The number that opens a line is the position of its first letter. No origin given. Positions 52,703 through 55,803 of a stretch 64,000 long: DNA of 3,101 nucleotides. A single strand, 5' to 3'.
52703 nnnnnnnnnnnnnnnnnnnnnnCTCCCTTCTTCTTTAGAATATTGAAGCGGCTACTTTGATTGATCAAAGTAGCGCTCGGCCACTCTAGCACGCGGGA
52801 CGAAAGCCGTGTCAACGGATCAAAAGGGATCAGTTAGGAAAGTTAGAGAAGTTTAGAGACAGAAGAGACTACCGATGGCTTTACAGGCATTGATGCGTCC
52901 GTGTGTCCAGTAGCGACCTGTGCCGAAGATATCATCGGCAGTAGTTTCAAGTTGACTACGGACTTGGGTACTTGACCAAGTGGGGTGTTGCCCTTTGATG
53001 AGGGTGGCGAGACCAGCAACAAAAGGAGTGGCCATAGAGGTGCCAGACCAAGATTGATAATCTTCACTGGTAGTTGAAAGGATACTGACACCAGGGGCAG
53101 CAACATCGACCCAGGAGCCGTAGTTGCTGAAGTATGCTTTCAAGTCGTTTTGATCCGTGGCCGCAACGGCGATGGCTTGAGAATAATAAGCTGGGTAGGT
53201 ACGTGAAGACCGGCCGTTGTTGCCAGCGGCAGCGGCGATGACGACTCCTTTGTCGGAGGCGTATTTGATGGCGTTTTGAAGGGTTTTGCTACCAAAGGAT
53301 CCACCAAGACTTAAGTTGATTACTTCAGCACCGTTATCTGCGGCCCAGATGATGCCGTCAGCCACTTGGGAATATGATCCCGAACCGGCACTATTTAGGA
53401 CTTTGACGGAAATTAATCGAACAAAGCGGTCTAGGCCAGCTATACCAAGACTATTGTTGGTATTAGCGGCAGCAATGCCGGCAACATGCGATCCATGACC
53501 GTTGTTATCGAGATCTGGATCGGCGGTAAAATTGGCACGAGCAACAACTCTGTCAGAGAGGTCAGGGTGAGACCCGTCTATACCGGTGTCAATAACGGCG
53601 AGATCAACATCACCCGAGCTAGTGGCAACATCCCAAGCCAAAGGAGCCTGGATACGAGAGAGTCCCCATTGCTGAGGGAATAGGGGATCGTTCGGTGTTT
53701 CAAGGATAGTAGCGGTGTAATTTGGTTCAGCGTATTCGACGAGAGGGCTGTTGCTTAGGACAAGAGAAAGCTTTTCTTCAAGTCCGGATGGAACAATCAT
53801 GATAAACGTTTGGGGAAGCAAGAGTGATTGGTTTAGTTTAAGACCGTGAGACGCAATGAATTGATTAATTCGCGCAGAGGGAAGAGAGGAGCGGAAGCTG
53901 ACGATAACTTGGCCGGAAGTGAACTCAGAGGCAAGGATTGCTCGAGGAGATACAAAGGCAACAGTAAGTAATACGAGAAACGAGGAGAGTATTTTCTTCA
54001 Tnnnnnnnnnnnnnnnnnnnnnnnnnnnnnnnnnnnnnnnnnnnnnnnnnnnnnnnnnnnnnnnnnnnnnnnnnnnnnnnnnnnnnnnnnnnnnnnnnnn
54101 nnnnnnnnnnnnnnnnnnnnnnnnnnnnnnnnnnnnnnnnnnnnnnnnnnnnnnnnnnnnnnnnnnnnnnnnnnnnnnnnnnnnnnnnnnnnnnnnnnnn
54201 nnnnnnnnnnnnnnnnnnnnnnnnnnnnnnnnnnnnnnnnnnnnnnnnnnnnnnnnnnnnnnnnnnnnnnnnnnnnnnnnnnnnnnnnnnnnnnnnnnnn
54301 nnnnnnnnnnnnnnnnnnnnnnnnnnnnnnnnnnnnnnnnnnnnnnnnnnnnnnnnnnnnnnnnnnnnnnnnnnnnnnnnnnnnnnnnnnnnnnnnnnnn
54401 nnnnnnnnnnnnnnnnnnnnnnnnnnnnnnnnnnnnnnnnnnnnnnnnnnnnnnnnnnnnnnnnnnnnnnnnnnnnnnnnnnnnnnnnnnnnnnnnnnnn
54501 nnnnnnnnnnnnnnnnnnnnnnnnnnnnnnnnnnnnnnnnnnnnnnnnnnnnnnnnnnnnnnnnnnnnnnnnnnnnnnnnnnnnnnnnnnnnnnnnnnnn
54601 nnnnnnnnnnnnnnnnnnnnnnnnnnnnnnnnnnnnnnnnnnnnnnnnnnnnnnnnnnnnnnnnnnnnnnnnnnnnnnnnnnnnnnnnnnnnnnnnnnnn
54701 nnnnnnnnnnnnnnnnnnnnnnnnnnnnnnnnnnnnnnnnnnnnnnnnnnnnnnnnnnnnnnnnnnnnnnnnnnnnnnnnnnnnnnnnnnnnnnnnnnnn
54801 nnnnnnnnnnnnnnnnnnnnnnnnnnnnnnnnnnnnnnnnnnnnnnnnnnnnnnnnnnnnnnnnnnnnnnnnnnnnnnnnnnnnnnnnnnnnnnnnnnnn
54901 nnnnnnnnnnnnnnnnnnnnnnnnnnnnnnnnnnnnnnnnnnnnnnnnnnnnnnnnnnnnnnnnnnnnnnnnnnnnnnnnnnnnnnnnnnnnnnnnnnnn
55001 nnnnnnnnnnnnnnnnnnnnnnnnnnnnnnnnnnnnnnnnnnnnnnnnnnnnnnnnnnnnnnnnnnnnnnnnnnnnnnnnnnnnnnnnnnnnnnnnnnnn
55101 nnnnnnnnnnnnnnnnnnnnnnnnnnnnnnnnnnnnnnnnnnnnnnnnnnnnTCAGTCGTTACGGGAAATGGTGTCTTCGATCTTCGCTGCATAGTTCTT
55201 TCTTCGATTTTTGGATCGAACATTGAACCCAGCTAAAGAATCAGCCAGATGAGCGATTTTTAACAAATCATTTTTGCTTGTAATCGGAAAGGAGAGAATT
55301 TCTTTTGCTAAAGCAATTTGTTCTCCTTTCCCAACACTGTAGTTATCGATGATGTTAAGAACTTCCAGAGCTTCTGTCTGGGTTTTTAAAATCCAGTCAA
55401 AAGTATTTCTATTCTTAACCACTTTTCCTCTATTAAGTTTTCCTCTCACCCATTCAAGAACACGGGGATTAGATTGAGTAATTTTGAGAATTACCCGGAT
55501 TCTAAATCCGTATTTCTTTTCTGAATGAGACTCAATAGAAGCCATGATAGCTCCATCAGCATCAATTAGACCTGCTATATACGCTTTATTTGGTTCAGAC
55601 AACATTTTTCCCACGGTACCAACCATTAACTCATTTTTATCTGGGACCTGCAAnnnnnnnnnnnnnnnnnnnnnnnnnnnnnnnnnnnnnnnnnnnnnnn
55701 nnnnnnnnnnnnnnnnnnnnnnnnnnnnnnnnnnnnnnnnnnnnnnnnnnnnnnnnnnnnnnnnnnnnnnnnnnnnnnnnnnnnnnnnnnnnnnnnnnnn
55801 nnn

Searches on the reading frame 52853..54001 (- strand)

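Call 47: search_protein_families(library=pfam, proteins=[window:52853-54001:-], max_evalue=0.01)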
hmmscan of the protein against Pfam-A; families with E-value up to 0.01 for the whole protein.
window:52853-54001:- (382 aa): 2 families
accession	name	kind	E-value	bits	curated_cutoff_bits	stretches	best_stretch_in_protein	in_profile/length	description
PF00082.27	Peptidase_S8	-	1e-55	189.5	21.8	1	133-358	5-276/288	Subtilase family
PF22148.1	Fervidolysin_NPro-like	-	9.3e-06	26.4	21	1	26-94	14-81/81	Fervidolysin N-terminal prodomain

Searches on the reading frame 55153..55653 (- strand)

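Call 47: search_protein_families(library=pfam, proteins=[window:55153-55653:-], max_evalue=0.01)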
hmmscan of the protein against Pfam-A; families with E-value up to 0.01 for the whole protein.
window:55153-55653:- (166 aa): 1 family
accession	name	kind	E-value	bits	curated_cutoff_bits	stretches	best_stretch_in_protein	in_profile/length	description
PF00961.24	LAGLIDADG_1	-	5.9e-09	37.2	23.1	1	26-106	1-86/102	LAGLIDADG endonuclease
